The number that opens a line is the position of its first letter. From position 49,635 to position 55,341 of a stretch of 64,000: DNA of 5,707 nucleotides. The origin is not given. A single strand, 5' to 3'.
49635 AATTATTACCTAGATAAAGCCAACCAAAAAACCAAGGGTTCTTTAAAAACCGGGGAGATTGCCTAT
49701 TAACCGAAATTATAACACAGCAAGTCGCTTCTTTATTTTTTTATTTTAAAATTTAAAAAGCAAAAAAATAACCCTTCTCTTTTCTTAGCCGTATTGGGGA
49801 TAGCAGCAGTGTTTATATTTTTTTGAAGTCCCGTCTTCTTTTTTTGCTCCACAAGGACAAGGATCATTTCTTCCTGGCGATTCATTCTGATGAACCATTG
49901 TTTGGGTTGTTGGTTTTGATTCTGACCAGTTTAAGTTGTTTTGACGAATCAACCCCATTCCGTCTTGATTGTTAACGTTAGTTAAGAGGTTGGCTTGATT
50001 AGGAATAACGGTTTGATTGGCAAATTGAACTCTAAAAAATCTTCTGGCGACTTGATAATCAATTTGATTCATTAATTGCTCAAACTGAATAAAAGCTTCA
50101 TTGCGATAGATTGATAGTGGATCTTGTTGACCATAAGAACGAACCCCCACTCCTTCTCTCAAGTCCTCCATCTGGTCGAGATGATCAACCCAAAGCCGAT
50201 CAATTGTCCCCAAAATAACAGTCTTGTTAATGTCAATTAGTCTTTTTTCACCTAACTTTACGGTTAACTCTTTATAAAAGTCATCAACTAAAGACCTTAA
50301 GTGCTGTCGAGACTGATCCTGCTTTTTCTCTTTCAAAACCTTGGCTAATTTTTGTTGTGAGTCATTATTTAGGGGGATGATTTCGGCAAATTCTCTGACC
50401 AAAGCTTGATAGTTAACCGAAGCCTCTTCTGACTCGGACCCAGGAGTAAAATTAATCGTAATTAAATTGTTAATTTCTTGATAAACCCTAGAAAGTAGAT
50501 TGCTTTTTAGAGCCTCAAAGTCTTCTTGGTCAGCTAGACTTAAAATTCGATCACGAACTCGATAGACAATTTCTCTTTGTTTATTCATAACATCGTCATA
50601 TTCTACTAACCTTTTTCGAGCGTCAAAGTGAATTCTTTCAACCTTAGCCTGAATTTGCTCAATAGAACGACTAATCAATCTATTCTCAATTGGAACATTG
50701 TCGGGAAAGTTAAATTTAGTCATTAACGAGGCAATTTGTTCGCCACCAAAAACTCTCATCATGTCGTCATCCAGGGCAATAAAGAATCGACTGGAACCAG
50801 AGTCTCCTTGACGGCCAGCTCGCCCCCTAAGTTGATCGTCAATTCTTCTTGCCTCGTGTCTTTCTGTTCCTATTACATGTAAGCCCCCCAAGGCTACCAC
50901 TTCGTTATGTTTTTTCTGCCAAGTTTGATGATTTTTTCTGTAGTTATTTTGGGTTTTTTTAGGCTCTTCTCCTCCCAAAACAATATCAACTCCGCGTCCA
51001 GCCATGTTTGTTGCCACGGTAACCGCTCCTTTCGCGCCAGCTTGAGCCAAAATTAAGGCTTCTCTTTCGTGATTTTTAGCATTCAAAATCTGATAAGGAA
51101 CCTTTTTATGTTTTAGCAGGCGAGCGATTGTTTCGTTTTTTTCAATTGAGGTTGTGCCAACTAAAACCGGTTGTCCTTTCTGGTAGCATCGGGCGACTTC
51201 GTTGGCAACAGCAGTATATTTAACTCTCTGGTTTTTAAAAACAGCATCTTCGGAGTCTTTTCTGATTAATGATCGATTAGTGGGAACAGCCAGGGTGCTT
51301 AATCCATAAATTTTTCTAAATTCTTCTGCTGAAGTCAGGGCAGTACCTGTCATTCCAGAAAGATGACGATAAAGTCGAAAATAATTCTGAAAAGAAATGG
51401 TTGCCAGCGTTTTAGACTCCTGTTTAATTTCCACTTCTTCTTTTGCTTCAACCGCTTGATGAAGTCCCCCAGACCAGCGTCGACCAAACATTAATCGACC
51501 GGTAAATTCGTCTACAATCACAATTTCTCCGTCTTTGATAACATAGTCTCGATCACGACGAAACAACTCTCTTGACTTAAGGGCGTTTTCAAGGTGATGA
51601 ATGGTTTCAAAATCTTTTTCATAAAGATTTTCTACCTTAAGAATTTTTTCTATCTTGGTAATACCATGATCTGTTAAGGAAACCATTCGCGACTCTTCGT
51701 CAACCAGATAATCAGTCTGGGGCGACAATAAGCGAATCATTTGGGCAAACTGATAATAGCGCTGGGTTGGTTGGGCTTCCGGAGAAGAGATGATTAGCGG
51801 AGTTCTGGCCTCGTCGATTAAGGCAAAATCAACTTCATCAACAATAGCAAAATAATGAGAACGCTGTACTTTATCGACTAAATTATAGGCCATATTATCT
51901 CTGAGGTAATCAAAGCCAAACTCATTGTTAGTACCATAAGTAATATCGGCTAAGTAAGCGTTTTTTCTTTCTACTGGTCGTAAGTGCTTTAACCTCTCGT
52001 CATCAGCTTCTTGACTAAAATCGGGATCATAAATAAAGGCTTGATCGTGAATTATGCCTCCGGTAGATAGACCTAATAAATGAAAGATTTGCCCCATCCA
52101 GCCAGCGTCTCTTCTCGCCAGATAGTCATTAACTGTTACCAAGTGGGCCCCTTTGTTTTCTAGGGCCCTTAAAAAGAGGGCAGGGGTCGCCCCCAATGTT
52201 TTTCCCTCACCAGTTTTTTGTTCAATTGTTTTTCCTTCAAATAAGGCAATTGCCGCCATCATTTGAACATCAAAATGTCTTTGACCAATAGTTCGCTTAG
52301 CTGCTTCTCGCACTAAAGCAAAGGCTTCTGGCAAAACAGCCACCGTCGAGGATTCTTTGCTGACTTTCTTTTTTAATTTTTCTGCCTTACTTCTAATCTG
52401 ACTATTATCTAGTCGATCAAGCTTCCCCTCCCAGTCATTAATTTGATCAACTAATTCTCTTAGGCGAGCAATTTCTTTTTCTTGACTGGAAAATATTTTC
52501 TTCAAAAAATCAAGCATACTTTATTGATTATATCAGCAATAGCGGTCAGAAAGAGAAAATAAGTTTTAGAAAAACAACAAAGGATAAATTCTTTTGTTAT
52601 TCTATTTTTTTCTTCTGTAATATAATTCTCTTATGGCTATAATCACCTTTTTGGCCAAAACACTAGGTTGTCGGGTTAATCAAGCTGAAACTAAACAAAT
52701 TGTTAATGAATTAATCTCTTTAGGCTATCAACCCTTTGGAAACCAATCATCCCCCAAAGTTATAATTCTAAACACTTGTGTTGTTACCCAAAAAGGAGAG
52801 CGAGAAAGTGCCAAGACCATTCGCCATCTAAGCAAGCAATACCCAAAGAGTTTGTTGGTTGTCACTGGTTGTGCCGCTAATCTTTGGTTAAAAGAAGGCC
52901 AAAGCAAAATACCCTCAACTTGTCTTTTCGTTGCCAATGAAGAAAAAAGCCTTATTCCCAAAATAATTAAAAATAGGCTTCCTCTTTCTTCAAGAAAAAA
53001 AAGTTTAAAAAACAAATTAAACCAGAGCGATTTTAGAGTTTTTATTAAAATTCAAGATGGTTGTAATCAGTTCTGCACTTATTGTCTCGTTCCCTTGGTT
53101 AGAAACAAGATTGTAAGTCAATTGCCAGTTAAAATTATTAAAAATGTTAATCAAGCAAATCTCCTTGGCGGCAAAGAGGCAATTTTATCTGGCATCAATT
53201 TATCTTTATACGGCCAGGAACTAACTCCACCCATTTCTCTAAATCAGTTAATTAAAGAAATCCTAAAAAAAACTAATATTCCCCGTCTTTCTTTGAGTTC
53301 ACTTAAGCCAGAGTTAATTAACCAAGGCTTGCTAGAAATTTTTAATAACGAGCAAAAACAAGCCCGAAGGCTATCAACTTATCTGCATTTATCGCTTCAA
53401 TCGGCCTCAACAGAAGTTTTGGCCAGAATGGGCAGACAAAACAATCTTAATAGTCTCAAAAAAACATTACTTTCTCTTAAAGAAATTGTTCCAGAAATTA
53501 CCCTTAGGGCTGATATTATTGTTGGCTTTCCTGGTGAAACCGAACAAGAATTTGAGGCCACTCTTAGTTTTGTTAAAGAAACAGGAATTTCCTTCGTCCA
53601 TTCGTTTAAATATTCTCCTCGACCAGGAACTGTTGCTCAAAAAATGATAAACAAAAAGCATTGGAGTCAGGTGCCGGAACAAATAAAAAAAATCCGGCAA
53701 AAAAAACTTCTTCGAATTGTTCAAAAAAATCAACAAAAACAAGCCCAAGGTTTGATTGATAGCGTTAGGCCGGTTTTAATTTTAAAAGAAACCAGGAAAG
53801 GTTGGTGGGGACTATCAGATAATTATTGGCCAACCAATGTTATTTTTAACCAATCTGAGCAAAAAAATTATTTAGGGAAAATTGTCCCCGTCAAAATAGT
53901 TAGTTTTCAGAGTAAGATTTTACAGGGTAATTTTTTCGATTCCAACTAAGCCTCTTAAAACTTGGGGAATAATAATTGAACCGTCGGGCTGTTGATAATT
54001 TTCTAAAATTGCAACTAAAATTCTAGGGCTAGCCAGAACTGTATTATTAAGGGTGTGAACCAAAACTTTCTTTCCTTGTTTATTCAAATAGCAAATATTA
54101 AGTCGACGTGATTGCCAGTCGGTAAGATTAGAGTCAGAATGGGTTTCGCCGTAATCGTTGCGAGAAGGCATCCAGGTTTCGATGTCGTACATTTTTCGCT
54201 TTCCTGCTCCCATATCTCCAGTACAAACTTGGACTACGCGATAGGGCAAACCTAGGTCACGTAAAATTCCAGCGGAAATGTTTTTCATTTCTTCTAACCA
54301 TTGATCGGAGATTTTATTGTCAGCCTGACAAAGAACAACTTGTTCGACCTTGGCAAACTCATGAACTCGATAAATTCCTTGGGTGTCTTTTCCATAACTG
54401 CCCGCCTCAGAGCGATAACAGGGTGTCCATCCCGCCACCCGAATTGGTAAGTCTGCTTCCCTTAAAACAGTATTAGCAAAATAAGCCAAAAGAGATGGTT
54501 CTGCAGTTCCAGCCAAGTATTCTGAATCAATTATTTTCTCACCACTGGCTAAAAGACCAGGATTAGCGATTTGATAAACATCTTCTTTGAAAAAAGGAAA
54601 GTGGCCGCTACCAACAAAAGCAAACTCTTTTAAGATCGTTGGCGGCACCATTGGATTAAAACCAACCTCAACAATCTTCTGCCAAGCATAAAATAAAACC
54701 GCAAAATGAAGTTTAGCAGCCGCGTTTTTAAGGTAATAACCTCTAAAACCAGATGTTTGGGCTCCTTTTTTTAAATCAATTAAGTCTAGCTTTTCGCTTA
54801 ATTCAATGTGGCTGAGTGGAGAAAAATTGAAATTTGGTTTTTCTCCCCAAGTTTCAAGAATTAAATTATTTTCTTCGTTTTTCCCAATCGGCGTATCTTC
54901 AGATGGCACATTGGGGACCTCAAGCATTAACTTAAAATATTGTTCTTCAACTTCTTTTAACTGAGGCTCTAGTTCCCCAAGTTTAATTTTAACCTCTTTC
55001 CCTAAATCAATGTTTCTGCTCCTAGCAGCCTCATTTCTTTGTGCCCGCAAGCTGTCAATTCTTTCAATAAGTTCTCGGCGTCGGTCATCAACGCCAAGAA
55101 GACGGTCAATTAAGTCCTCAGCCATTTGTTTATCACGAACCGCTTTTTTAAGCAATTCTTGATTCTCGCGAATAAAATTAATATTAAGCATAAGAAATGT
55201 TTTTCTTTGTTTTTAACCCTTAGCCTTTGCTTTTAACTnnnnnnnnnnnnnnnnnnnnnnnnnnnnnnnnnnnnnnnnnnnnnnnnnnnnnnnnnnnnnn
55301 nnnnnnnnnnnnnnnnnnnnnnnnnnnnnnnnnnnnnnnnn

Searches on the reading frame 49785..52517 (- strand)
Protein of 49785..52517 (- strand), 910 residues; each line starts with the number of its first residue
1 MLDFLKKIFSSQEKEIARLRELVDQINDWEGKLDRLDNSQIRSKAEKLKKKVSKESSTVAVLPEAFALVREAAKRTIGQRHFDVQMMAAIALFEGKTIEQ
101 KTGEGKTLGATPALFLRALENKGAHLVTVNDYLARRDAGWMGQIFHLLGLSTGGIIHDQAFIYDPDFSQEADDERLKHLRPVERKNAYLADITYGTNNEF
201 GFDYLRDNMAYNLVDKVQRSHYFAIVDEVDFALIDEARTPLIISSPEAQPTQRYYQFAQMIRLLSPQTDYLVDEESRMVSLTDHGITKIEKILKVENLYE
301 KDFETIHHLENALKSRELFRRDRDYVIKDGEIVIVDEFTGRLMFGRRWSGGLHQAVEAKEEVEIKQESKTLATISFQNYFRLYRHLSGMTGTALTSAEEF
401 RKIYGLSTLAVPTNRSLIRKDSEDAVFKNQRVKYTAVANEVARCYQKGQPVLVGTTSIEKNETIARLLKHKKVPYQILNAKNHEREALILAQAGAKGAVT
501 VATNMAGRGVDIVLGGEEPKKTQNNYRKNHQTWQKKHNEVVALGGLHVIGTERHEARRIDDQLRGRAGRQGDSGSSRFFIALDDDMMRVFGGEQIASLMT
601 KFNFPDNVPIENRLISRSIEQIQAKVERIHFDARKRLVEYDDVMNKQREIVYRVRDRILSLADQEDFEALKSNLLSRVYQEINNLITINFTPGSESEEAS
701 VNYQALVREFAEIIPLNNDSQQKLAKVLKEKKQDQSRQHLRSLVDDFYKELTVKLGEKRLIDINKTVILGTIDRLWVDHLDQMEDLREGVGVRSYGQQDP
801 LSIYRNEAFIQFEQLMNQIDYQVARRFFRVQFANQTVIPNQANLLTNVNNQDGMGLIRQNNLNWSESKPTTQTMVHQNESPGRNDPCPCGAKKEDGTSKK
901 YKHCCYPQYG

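Call 12: search_protein_families(library=pfam, proteins=[window:49785-52517:-], max_evalue=0.001)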
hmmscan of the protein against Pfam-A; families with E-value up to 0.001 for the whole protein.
window:49785-52517:- (910 aa): 5 families
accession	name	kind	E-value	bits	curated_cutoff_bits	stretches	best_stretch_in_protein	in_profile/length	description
PF07517.20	SecA_DEAD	-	4.1e-110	368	24.6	1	6-401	2-290/290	SecA DEAD-like domain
PF21090.3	P-loop_SecA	-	3.2e-81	272.3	27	1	417-606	2-204/205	SecA P-loop domain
PF07516.18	SecA_SW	-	2.4e-49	168.6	26.7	1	609-831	1-200/200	SecA Wing and Scaffold domain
PF01043.26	SecA_PP_bind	-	4.8e-40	137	23.5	1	251-357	3-110/110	SecA preprotein cross-linking domain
PF02810.21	SEC-C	-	0.00095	19.4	20.4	0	883-892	1-10/19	SEC-C motif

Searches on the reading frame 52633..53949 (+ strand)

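Call 12: search_protein_families(library=pfam, proteins=[window:52633-53949:+], max_evalue=0.001)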
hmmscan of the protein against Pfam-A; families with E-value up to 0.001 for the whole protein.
window:52633-53949:+ (438 aa): 2 families
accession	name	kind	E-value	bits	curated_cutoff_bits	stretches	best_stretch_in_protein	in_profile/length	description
PF00919.26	UPF0004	-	4.5e-19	68.7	27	1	6-94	2-91/98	Uncharacterized protein family UPF0004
PF04055.27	Radical_SAM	-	1.4e-15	58.3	29.5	1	138-314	1-166/166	Radical SAM superfamily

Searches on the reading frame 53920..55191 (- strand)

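Call 12: search_protein_families(library=pfam, proteins=[window:53920-55191:-], max_evalue=0.001)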
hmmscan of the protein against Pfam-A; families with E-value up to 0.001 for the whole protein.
window:53920-55191:- (423 aa): 2 families
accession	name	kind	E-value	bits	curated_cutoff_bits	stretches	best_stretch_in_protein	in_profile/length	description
PF00587.30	tRNA-synt_2b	-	4e-33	115.4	29.3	1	223-399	10-179/179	tRNA synthetase class II core domain (G, H, P, S and T)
PF02403.27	Seryl_tRNA_N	-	5e-15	56.1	28.2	1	1-96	1-108/108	Seryl-tRNA synthetase N-terminal domain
